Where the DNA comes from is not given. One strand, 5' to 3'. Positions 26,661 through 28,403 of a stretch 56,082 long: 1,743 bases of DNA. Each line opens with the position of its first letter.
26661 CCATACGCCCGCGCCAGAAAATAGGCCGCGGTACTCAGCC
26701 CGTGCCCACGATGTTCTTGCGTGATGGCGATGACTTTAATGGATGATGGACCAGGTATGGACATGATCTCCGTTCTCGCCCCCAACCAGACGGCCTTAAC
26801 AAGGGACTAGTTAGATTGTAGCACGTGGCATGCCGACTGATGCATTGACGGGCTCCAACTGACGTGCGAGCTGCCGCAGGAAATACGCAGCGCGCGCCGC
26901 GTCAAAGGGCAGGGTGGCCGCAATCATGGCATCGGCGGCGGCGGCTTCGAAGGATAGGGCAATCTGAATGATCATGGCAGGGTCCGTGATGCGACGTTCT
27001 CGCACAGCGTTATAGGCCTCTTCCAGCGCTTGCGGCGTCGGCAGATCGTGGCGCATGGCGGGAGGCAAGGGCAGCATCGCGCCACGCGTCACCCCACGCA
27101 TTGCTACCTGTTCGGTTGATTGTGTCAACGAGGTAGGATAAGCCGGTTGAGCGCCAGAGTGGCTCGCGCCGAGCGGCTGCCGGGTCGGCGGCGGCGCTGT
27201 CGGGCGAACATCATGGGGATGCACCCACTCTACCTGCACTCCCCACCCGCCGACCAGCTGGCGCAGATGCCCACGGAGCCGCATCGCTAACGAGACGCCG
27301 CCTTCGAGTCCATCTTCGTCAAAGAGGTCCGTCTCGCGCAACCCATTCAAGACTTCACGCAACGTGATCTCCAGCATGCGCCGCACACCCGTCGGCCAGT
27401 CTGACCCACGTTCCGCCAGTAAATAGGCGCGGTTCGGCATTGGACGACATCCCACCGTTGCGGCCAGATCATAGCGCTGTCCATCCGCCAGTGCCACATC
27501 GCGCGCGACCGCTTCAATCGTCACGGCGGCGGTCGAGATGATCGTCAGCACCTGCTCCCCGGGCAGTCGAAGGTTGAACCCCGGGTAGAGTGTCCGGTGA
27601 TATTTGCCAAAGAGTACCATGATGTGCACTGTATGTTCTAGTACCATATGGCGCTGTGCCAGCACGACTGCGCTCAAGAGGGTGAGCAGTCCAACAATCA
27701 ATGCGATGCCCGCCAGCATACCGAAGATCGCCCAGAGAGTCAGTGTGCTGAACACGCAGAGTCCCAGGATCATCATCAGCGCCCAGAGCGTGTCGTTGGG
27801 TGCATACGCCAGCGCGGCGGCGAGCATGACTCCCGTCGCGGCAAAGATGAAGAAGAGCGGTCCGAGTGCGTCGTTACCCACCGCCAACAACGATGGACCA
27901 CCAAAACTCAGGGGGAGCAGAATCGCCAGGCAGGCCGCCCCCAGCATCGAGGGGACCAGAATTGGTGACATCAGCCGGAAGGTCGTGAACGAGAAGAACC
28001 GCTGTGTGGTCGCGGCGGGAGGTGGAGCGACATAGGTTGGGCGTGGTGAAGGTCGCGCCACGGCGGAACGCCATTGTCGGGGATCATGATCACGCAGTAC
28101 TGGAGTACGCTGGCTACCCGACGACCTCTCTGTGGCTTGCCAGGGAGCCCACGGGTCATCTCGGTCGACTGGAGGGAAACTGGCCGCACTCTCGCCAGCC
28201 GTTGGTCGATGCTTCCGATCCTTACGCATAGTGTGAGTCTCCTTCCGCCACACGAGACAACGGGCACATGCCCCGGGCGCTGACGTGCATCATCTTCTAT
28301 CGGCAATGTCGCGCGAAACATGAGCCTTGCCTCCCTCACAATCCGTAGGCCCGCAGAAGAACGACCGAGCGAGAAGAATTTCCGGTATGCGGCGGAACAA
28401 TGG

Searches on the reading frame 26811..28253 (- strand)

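Call 97: search_protein_families(library=pfam, proteins=[window:26811-28253:-], max_evalue=0.0001)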
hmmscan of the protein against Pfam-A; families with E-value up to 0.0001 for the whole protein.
window:26811-28253:- (480 aa): 1 family
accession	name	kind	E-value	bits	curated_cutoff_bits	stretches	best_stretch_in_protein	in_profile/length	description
PF01145.31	Band_7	-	6.3e-13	49.6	23.6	1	210-352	9-148/176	SPFH domain / Band 7 family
